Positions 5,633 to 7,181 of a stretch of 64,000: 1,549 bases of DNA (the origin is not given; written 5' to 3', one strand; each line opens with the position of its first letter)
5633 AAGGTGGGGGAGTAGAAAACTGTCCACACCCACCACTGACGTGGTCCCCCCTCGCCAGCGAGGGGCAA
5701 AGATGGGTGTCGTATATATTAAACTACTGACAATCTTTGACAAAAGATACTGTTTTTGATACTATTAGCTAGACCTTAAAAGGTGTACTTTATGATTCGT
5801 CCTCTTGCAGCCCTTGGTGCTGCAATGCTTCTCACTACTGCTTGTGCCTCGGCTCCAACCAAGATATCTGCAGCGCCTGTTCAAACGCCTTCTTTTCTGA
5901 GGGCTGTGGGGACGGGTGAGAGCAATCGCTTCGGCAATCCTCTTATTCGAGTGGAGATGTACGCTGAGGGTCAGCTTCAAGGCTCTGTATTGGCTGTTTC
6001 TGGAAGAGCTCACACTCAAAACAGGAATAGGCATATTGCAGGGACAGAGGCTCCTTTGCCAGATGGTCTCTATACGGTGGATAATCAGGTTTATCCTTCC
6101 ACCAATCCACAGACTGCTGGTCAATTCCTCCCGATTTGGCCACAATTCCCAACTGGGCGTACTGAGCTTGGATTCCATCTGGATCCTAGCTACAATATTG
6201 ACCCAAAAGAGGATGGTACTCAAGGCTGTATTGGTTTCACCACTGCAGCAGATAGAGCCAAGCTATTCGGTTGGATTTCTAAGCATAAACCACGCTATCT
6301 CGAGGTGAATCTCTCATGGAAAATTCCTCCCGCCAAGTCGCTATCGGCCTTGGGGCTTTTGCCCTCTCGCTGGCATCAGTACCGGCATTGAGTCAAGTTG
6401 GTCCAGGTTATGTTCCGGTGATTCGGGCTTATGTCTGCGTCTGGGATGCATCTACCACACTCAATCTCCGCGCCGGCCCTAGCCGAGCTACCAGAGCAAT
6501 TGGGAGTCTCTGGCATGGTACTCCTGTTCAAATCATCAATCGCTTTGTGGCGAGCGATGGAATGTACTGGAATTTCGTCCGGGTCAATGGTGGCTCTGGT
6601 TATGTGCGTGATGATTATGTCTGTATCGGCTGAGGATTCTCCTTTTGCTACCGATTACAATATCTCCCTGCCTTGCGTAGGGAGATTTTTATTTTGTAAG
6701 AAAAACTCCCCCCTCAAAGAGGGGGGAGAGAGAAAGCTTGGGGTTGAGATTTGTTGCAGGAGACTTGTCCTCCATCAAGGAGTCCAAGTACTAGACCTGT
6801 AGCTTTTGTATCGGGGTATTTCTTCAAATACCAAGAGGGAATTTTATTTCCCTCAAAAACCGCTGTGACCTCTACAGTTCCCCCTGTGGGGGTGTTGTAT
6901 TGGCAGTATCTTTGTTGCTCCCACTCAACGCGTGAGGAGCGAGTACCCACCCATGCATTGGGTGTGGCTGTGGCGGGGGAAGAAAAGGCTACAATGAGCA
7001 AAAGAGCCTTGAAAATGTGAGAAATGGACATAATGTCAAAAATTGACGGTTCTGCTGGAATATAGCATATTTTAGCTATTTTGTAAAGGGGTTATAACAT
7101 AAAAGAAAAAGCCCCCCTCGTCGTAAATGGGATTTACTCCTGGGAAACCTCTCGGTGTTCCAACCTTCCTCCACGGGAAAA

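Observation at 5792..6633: GC-rich island encoding secreted cell-wall-enzyme-type proteins (YkuD-like + SH3b; plus M23 peptidase at 12168-12776)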

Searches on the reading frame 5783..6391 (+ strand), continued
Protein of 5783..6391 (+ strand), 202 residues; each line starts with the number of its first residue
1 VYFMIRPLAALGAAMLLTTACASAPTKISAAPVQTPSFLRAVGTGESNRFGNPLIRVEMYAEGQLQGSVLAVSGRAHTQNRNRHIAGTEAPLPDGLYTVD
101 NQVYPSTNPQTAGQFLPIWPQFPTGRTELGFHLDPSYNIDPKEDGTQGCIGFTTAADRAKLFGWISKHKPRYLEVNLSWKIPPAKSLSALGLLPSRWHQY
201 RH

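Call 49: search_solved_structures(query=A2, max_evalue=1, show_alignments=2)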
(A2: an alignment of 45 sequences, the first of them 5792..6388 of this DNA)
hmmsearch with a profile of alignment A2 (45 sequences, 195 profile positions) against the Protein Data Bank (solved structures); distinct sequences matched with E-value up to 1: 0.

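Call 56: predict_structure(alignment_id=A2)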
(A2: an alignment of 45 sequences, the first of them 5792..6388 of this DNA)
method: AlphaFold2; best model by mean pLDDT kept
length: 199 residues; sequences in the alignment: 45
mean_pLDDT: 84.0   pTM: 0.73
mean pLDDT of the five models: 84.0, 82.2, 80.8, 80.6, 80.6
residues with pLDDT >= 90: 125; 70-90: 25; 50-70: 35; < 50: 14
segments of 3 or more residues with pLDDT < 50: 182-184, 194-198
pLDDT, mean of each block of 10 residues (from residue 1): 51 58 72 95 94 97 97 92 92 97 91 97 94 89 90 98 97 73 52 48
secondary structure, 60 per line:
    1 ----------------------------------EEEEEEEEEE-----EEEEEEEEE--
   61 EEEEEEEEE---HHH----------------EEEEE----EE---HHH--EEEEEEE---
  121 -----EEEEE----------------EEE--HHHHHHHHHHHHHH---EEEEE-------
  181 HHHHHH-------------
elements in order: E35-44 E50-58 E61-69 E92-96 E111-117 E126-130 E147-149 H152-165 E169-173 H181-186

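Call 59: fold_search(model_id=the predicted structure, library=pdb)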
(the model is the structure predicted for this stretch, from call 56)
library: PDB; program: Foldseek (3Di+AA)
matches with E <= 10: 406; with E <= 0.001: 1
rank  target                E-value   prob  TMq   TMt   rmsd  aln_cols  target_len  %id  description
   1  6iyw_A                4.6e-04  1.00  0.38  0.29   5.9       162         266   14  Crystal sturucture of L,D-transpeptidase LdtMt2 from Mycobacterium tuberculosis in complex with Imipenem adduct (released 2019-02-27)
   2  8a1l_A                1.3e-03  1.00  0.38  0.23   6.1       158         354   14  Crystal structure of the transpeptidase LdtMt2 from Mycobacterium tuberculosis in complex with alpha-chloro ketone 2 (released 2023-06-14)
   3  4qr7                  2.1e-03  1.00  0.38  0.23   6.1       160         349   14  Structure and specificity of L-D-Transpeptidase from Mycobacterium tuberculosis and antibiotic resistance: Calcium bindi (released 2015-07-29)
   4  6xj6                  3.3e-03  1.00  0.40  0.30   5.4       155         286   12  Crystal structure of the helical cell shape determining protein Pgp2 from Campylobacter jejuni (released 2021-03-17)
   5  7aj9_B                2.2e-01  0.33  0.32  0.15  11.5       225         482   10  The X-ray Structure of L,D-transpeptidase LdtA from Vibrio cholerae (released 2021-10-06)
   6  3u58_B                5.5e-01  0.04  0.15  0.14  17.4       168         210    9  Crystal Structure of the Tetrahymena telomerase processivity factor Teb1 AB (released 2011-12-28)
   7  2qh9_A                5.8e-01  0.41  0.17  0.19   4.0        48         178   12  The crystal structure of a protein of unknown function from Archaeoglobus fulgidus DSM 4304 (released 2007-09-04)
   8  1yvu                  6.2e-01  0.08  0.16  0.06  14.7       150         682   11  Crystal structure of A. aeolicus Argonaute (released 2005-08-09)
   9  2ah1_A                6.6e-01  0.03  0.11  0.07  10.3        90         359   18  Crystal structure of aromatic amine dehydrogenase (AADH) from Alcaligenes faecalis (released 2006-04-25)
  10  2h47_A                7.4e-01  0.02  0.11  0.07  10.4        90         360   17  Crystal Structure of an Electron Transfer Complex Between Aromatic Amine Dephydrogenase and Azurin from Alcaligenes Fa (released 2006-11-21)
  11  2cx7_A                8.8e-01  0.21  0.16  0.23   4.3        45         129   18  Crystal structure of sterol carrier protein 2 (released 2005-12-28)
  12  2hxc_A                8.8e-01  0.02  0.10  0.07  10.1        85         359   16  Crystal structure of the benzylamine complex of aromatic amine dehydrogenase in N-semiquinone form (released 2006-09-26)
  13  2hjb_A                8.8e-01  0.02  0.10  0.07  10.3        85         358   15  Crystal structure of Alcaligenes faecalis AADH in complex with p-methoxybenzylamine (released 2007-11-06)
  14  3r1x_A                9.4e-01  0.14  0.16  0.12   9.2        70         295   13  Crystal structure of 2-oxo-3-deoxygalactonate kinase from Klebsiella pneumoniae (released 2011-04-13)
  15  2fe7_A                9.4e-01  0.06  0.12  0.15  18.1       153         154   14  The crystal structure of a probable N-acetyltransferase from Pseudomonas aeruginosa (released 2006-01-24)
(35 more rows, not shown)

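Call 60: search_solved_structures(query=A2, max_evalue=10, show_alignments=3)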
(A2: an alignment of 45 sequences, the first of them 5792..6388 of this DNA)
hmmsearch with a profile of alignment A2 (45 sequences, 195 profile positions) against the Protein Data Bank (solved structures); distinct sequences matched with E-value up to 10: 0.

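Call 82: find_related_loci(query=A1, collection=viral_contigs, flank=3000)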
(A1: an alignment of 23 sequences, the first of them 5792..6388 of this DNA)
Query A1 (199 aa) in viral_contigs; peptide patterns used: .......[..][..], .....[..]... (x = any residue, [..] = any of these).
30 stretches matched a pattern; 2 encode a relative of the query (tblastn E <= 1e-3); 2 distinct loci.
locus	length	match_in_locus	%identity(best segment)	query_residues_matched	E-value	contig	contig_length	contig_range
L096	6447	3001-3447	50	26-174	1e-46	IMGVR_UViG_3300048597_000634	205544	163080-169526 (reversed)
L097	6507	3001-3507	43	17-174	3e-41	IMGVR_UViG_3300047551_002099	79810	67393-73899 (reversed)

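Call 88: search_dna_similar(query=L093:2397-2708:+, collection=phages, mode=protein, max_evalue=0.001, max_rows=10)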
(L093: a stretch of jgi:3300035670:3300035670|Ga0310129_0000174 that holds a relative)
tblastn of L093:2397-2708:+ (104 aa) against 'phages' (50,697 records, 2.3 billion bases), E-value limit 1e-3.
Records with a match: 87; places in all: 88; records where one place covers at least 80% of the query: 76.
Best place of each record, by identity: <60% 87.
By first word of the organism name: Pseudomonas 31; Synechococcus 28; Cyanophage 19; Vibrio 4; Prochlorococcus 2; Dickeya 1; uncultured 1; Xanthomonas 1.
By host as written in the record: - 17; Synechococcus 16; Pseudomonas syringae pv. actinidiae Psa 889 6; Synechococcus sp. WH7803 5; Synechococcus sp. MW02 5; Pseudomonas syringae pv. tomato 3; Pseudomonas syringae pv. actinidiae 2; Pseudomonas putida PpG1 2; and 24 more.
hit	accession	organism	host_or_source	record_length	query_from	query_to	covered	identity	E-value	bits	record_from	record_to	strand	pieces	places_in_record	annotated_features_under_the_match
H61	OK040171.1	Pseudomonas phage PHB09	Pseudomonas syringae pv. actinidiae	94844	2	101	96%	44.6%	3e-14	72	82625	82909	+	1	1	hypothetical protein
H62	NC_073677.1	Pseudomonas phage PHB09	Pseudomonas syringae pv. actinidiae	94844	2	101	96%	44.6%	3e-14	72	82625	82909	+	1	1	hypothetical protein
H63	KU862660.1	Pseudomonas phage phiPMW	Pseudomonas putida PpG1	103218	2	101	96%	42.2%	1e-12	67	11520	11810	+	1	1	hypothetical protein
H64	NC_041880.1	Pseudomonas phage phiPMW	Pseudomonas putida PpG1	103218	2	101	96%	42.2%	1e-12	67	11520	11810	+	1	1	hypothetical protein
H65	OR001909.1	Pseudomonas phage 16Q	Pseudomonas syringae pv. syringae 16QsV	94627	2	101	96%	41.7%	2e-15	76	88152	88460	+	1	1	hypothetical protein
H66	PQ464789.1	Vibrio phage vB_VcaP_R25D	Vibrio campbellii CAIM 519 = NBRC 15631 ...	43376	1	95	91%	40.6%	4e-8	55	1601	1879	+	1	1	hypothetical protein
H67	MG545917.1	Vibrio phage VEN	Vibrio parahaemolyticus V2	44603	1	95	91%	39.6%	5e-8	54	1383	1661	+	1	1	hypothetical protein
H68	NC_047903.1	Vibrio phage VEN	Vibrio parahaemolyticus V2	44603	1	95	91%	39.6%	5e-8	54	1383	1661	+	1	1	hypothetical protein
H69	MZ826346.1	Pseudomonas phage JOR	Pseudomonas syringae pv. Tomato 99TK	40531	2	101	96%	36.9%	2e-6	50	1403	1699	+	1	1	4: hypothetical protein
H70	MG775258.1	Pseudomonas phage Henninger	Pseudomonas sp. CTX2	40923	2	101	96%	36.9%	7e-6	48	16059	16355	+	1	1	hypothetical protein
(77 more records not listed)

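Call 89: search_protein_families(library=pfam, proteins=[L030:1592-2191:-, L030:2197-3585:-, L030:3594-4727:-, L097:2962-3507:+, L097:3510-3800:+, L097:1802-2932:+, L097:3866-4342:+], max_evalue=0.001)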
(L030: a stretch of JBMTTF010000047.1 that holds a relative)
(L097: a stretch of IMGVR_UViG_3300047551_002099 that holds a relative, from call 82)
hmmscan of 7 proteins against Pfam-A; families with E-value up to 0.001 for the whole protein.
L030:1592-2191:- (200 aa): 4 families
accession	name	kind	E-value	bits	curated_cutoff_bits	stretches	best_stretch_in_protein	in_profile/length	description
PF13662.12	Toprim_4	-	3.3e-21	75.7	25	1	85-172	2-82/85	Toprim domain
PF21176.3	RecR_HhH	-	1.1e-12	48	27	1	12-53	2-43/45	RecR, helix-hairpin-helix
PF01751.28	Toprim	-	2.6e-07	31.2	23.1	1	86-166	2-86/96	Toprim domain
PF21175.2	RecR_C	-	0.00052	19.8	22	1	184-200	8-24/24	RecR, C-terminal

L030:2197-3585:- (463 aa): 4 families
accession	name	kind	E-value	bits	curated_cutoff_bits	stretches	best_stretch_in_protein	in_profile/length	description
PF03796.21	DnaB_C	-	1.8e-100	336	27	1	198-453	1-255/255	DnaB-like helicase C terminal domain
PF00772.26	DnaB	-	2.1e-31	108.4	23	1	23-123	2-102/103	DnaB-like helicase N terminal domain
PF13481.12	AAA_25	-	2.1e-11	44.2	27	1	213-376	29-190/195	AAA domain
PF06745.19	ATPase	-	2.3e-07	30.9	26.6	1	199-362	1-154/231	KaiC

L030:3594-4727:- (378 aa): 2 families
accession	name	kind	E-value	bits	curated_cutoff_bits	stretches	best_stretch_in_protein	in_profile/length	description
PF00750.26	tRNA-synt_1d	-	3.9e-24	85.7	23.3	1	2-249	101-348/349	tRNA synthetases class I (R), catalytic domain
PF05746.21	DALR_1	-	3e-23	82.6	22.3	1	264-378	1-117/117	DALR anticodon binding domain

L097:2962-3507:+ (182 aa): 0 families

L097:3510-3800:+ (97 aa): 1 family
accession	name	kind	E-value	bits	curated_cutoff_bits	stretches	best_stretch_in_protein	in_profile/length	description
PF08239.17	SH3_3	-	1.1e-09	38.7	27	1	39-92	3-53/54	Bacterial SH3 domain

L097:1802-2932:+ (377 aa): 0 families

L097:3866-4342:+ (159 aa): 2 families
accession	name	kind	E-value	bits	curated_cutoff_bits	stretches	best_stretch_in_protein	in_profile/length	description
PF13456.12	RVT_3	-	6.5e-19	68.5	21.6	1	7-118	2-113/123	Reverse transcriptase-like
PF00075.30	RNase_H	-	6.2e-08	33.3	25.8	1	3-85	4-88/141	RNase H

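Call 92: fold_search(model_id=the predicted structure, library=viral)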
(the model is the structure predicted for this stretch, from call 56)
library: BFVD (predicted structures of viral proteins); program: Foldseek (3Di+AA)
matches with E <= 10: 576; with E <= 0.001: 4
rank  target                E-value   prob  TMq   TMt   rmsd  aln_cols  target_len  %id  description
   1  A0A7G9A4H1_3          6.0e-13  1.00  0.60  0.12  19.6       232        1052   22  Tape measure domain protein [Bacteriophage sp.]
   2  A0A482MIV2            3.0e-12  1.00  0.66  0.32   2.1       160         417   24  Endolysin [Nodularia phage vB_NspS-kac68v162]
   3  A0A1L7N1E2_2          2.0e-05  1.00  0.45  0.09  21.7       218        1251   13  DUF5675 domain-containing protein [Ralstonia phage RP31]
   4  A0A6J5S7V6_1          1.8e-04  1.00  0.44  0.09   5.3       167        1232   14  Large polyvalent protein associated domain-containing protein [uncultured Caudovirales phage]
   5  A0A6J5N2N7            8.4e-03  0.99  0.38  0.40   8.8       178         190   11  Uncharacterized protein [uncultured Caudovirales phage]
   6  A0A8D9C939            1.1e-02  0.99  0.43  0.34   7.3       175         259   11  Lysin [uncultured marine phage]
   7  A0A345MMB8            2.8e-02  0.25  0.20  0.26  14.0       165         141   10  (no name in the UniProt tables at hand)
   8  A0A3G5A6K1            4.5e-02  0.25  0.18  0.10  14.9       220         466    7  Chitinase, GH18 family [Homavirus sp.]
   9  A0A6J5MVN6            7.2e-02  0.60  0.30  0.31   7.7       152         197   12  Uncharacterized protein [uncultured Caudovirales phage]
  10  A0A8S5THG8            1.5e-01  0.08  0.14  0.05  16.8       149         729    9  NHL protein [Myoviridae sp. ctIty1]
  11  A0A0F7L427            2.0e-01  0.08  0.16  0.07  17.7       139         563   16  Uncharacterized protein [uncultured marine virus]
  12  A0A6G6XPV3            2.4e-01  0.08  0.17  0.11  22.2       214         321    7  (no name in the UniProt tables at hand)
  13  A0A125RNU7            2.7e-01  0.08  0.15  0.09  20.3       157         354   17  (no name in the UniProt tables at hand)
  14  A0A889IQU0            3.0e-01  0.21  0.20  0.24  20.8       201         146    7  (no name in the UniProt tables at hand)
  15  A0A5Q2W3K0            3.4e-01  0.06  0.16  0.12  23.9       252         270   10  (no name in the UniProt tables at hand)
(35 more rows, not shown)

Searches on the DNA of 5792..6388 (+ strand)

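Call 86: search_dna_similar(query=L097:1-6507:+, collection=phages, mode=distant, max_rows=10)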
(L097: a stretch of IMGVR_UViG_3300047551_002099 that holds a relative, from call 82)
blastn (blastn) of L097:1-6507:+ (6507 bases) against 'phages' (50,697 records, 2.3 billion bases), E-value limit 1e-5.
No match.

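Call 87: search_dna_similar(query=L093:1-8000:+, collection=phages, mode=distant, max_rows=10)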
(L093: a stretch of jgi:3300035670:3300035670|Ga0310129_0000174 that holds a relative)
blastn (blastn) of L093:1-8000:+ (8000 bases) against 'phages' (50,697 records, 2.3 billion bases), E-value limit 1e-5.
No match.

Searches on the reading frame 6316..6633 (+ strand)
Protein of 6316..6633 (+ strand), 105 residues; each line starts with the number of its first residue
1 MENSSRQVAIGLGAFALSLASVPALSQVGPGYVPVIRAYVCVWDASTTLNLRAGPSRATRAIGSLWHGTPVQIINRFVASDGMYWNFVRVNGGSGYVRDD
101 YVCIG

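Call 3: search_protein_families(library=pfam, proteins=[window:6316-6633:+], max_evalue=1)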
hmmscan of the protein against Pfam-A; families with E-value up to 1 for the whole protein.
window:6316-6633:+ (105 aa): 3 families
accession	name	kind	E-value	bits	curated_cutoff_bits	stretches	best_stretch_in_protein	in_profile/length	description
PF08239.17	SH3_3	-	1.7e-06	28.6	27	1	48-102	2-53/54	Bacterial SH3 domain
PF06347.19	SH3_4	-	0.0025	18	24.1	1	46-98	2-50/56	Bacterial SH3 domain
PF14627.12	DUF4453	-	0.054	14.1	26.1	1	41-95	36-86/109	Domain of unknown function (DUF4453)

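Call 32: search_protein_families(library=pfam, proteins=[L088:10490-10873:+], max_evalue=0.1)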
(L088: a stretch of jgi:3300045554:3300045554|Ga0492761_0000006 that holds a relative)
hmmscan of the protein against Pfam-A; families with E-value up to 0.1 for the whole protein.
L088:10490-10873:+ (128 aa): 0 families

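Call 33: search_protein_families(library=ncbifam, proteins=[window:6316-6630:+], max_evalue=0.1)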
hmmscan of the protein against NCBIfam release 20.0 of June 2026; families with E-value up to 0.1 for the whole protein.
window:6316-6630:+ (105 aa): 3 families
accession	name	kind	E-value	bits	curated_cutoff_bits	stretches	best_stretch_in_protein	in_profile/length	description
NF040678.1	EntFM_CwpFM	equivalog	3.2e-06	26.4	720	1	47-104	139-191/430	enterotoxin EntFM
TIGR04211.1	SH3_and_anchor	equivalog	0.00076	19.1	65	1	49-102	8-58/198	TIGR04211 family SH3 domain-containing protein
TIGR01650.1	PD_CobS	equivalog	0.0072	15.5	558.55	1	20-102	28-107/327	cobaltochelatase subunit CobS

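Call 43: search_protein_families(library=phrogs, proteins=[window:6316-6630:+], max_evalue=0.01)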
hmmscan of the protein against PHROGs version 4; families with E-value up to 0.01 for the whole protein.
window:6316-6630:+ (105 aa): 0 families

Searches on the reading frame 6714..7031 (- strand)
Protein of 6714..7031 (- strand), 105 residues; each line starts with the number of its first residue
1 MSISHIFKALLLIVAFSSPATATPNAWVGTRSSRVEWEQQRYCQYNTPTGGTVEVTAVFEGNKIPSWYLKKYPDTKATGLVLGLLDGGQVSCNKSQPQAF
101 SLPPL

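Call 3: search_protein_families(library=pfam, proteins=[window:6714-7031:-], max_evalue=1)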
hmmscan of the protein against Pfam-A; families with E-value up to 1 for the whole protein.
window:6714-7031:- (105 aa): 0 families

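Call 32: search_protein_families(library=pfam, proteins=[L088:10490-10873:+], max_evalue=0.1)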
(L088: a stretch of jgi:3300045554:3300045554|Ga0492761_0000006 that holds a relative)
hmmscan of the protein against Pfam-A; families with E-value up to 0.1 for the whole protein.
L088:10490-10873:+ (128 aa): 0 families

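Call 33: search_protein_families(library=ncbifam, proteins=[window:6717-7031:-], max_evalue=0.1)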
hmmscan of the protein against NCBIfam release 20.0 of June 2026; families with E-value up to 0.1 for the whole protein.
window:6717-7031:- (105 aa): 1 family
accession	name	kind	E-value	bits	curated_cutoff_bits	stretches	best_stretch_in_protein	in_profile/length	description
NF000374.1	D_ala_D_lac_VanO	exception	0.05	12.6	750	1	7-65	132-191/346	D-alanine--(R)-lactate ligase VanO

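Call 43: search_protein_families(library=phrogs, proteins=[window:6717-7031:-], max_evalue=0.01)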
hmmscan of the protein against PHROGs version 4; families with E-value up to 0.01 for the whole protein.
window:6717-7031:- (105 aa): 0 families
